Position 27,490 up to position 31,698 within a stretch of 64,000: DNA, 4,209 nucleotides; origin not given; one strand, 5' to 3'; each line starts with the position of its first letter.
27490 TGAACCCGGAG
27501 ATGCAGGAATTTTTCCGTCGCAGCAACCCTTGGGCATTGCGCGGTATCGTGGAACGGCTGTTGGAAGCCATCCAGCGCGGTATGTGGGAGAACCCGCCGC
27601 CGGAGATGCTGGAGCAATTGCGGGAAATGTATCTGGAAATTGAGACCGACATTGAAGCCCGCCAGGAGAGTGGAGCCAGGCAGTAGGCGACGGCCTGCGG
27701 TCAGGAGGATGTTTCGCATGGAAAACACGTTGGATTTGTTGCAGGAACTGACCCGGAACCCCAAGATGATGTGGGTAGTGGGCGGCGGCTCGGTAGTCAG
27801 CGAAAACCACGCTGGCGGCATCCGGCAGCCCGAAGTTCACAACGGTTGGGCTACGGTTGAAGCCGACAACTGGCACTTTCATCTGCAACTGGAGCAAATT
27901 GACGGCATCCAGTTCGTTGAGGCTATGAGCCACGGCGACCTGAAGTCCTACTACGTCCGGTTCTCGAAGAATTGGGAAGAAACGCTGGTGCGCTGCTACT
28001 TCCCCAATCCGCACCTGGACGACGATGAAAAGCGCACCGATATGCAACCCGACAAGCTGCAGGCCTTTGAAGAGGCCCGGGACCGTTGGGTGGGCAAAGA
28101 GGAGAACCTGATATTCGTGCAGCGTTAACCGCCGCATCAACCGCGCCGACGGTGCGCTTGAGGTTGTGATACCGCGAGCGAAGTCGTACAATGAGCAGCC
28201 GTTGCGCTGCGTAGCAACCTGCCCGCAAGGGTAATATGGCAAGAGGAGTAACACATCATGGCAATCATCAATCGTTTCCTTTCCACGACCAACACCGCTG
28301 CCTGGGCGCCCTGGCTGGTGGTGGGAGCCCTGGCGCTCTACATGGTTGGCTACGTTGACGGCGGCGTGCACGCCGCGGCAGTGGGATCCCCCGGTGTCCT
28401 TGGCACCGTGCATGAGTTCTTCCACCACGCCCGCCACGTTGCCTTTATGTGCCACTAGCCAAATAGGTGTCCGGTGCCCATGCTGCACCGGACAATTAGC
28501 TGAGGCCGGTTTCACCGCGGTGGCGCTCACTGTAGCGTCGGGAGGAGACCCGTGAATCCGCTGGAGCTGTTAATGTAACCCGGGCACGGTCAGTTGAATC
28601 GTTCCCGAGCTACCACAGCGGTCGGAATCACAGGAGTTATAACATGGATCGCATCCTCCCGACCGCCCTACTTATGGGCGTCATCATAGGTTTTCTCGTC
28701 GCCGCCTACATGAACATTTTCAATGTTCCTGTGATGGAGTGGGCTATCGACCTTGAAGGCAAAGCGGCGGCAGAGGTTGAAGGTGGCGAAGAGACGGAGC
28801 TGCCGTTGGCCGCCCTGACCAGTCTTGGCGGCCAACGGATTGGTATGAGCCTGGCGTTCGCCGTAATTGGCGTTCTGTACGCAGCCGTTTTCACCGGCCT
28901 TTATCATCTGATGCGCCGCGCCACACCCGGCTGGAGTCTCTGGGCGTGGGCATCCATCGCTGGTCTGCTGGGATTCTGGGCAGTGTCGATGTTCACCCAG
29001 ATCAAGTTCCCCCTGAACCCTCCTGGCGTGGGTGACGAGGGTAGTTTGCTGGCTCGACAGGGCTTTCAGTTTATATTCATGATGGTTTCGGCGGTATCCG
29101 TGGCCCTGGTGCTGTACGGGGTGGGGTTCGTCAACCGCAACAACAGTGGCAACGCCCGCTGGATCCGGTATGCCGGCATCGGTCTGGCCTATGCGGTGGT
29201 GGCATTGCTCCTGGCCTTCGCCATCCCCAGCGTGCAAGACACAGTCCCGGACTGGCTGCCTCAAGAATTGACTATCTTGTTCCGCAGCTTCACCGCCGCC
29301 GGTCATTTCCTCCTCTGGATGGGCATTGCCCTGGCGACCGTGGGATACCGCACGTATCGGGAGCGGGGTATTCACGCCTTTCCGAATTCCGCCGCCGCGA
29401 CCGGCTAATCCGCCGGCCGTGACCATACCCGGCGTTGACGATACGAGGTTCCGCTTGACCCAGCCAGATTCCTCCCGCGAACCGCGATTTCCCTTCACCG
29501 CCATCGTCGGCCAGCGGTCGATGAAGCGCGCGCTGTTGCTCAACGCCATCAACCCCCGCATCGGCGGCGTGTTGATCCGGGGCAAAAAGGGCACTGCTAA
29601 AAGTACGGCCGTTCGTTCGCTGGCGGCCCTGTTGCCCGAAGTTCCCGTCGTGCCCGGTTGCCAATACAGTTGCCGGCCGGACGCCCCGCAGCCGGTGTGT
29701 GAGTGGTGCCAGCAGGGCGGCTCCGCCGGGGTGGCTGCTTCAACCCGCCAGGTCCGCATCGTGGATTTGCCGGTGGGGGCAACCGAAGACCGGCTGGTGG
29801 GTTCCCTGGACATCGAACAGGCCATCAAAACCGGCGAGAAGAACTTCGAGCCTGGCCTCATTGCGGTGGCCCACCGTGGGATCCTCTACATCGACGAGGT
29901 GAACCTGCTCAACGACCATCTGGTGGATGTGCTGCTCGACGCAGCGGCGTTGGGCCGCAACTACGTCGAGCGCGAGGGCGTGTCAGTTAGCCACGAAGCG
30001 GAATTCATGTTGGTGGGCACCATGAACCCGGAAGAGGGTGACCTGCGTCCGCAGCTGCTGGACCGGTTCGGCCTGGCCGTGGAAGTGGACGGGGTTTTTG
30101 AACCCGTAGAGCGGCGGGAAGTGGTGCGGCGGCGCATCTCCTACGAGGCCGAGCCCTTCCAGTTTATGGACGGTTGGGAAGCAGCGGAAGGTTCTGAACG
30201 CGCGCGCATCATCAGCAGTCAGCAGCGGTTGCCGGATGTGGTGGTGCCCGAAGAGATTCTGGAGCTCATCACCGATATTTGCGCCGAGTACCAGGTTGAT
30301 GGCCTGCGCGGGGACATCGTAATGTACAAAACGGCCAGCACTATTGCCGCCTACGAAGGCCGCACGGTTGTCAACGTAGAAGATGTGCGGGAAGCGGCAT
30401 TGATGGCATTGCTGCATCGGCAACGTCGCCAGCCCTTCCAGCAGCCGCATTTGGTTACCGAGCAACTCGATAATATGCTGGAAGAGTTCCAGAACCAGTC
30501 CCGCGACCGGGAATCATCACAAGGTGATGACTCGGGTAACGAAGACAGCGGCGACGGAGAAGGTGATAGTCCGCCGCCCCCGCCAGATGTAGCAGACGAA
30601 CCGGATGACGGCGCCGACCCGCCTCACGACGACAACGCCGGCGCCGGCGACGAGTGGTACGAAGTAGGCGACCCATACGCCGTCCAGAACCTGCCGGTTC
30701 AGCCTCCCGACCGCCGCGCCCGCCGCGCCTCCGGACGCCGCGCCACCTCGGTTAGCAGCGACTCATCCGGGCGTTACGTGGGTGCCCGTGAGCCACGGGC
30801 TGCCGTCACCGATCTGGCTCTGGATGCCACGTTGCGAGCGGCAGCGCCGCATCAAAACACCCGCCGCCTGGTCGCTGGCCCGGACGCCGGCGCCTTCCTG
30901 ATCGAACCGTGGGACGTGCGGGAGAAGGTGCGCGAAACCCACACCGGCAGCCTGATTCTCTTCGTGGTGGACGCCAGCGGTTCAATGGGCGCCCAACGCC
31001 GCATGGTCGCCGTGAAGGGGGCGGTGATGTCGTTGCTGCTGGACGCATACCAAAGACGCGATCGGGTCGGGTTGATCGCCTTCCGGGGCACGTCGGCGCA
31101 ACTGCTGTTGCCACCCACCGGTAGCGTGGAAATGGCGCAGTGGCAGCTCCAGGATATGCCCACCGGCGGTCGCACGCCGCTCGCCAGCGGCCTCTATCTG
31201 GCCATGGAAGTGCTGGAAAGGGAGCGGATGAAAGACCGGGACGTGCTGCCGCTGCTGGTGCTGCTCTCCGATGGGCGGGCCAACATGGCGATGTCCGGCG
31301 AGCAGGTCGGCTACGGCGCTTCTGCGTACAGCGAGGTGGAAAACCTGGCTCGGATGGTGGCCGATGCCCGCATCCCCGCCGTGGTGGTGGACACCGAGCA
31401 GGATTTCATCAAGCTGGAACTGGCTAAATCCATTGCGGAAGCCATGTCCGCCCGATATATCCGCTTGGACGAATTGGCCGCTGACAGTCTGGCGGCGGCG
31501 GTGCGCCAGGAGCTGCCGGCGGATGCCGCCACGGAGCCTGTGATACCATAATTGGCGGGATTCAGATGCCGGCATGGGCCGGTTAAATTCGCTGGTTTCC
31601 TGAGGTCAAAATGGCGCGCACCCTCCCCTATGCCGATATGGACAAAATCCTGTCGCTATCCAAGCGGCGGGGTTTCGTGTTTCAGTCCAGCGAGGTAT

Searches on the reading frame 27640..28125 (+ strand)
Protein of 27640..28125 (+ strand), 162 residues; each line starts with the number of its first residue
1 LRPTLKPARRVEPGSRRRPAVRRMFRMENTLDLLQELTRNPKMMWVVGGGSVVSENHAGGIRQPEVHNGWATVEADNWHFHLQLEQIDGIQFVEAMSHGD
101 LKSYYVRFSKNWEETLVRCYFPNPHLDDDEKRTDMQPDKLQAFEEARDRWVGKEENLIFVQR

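Call 50: search_protein_families(library=pfam, proteins=[window:27640-28125:+], max_evalue=0.0001)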
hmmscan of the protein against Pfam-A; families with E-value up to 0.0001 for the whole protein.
window:27640-28125:+ (162 aa): 1 family
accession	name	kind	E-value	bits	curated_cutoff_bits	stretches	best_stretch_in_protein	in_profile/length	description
PF24724.1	DUF7676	-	1.8e-09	37.7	27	0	65-90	61-86/166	Family of unknown function (DUF7676)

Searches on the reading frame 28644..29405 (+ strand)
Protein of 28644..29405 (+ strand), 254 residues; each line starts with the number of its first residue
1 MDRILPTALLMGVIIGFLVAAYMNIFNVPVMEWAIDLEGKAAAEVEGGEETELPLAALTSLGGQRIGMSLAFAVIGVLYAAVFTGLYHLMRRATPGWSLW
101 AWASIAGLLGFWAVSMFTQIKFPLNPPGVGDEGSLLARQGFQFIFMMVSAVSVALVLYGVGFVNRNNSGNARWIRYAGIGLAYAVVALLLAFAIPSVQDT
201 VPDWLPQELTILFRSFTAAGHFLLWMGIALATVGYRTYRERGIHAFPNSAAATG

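Call 50: search_protein_families(library=pfam, proteins=[window:28644-29405:+], max_evalue=0.0001)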
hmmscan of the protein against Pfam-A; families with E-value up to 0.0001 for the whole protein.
window:28644-29405:+ (254 aa): 1 family
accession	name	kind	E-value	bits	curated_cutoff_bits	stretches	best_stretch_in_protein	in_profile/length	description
PF09490.15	CbtA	-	4.4e-27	95.9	30.7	1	2-231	2-233/239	Probable cobalt transporter subunit (CbtA)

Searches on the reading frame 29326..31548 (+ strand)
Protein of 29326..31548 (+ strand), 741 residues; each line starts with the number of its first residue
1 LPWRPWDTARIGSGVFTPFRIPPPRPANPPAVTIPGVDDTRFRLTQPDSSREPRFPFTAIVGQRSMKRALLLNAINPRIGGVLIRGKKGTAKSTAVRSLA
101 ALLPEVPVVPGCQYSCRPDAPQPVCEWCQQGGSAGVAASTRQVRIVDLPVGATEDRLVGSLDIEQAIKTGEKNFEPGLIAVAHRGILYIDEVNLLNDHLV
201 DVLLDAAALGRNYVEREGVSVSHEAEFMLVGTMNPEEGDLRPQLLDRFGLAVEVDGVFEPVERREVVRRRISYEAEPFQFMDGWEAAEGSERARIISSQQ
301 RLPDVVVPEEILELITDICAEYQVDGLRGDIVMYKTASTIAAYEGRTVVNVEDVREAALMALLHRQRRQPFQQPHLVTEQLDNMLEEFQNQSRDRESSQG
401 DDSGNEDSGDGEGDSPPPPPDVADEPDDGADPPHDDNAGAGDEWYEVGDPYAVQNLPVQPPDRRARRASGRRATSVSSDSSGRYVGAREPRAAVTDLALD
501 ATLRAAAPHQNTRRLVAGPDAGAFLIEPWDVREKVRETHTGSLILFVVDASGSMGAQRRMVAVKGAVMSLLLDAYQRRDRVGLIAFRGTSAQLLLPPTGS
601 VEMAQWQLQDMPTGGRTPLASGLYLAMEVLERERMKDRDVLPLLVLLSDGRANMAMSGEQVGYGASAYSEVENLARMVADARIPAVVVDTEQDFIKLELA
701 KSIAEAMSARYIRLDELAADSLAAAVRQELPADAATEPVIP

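Call 50: search_protein_families(library=pfam, proteins=[window:29326-31548:+], max_evalue=0.0001)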
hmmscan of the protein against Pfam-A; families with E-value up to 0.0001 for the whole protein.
window:29326-31548:+ (741 aa): 5 families
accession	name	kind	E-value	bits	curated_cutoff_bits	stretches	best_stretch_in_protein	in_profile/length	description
PF17863.7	AAA_lid_2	-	4.7e-16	58.7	22.7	1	313-379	2-69/74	AAA lid domain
PF13519.12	VWA_2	-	3e-14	54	27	1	544-650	1-106/107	von Willebrand factor type A domain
PF01078.27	Mg_chelatase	-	1e-12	48.4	20.3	1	166-236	89-159/207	Magnesium chelatase, subunit ChlI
PF07728.20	AAA_5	-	8.8e-12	45.7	22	1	140-248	25-139/139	AAA domain (dynein-related subfamily)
PF00092.34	VWA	-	1.4e-10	42.1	23.8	1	544-699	2-147/174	von Willebrand factor type A domain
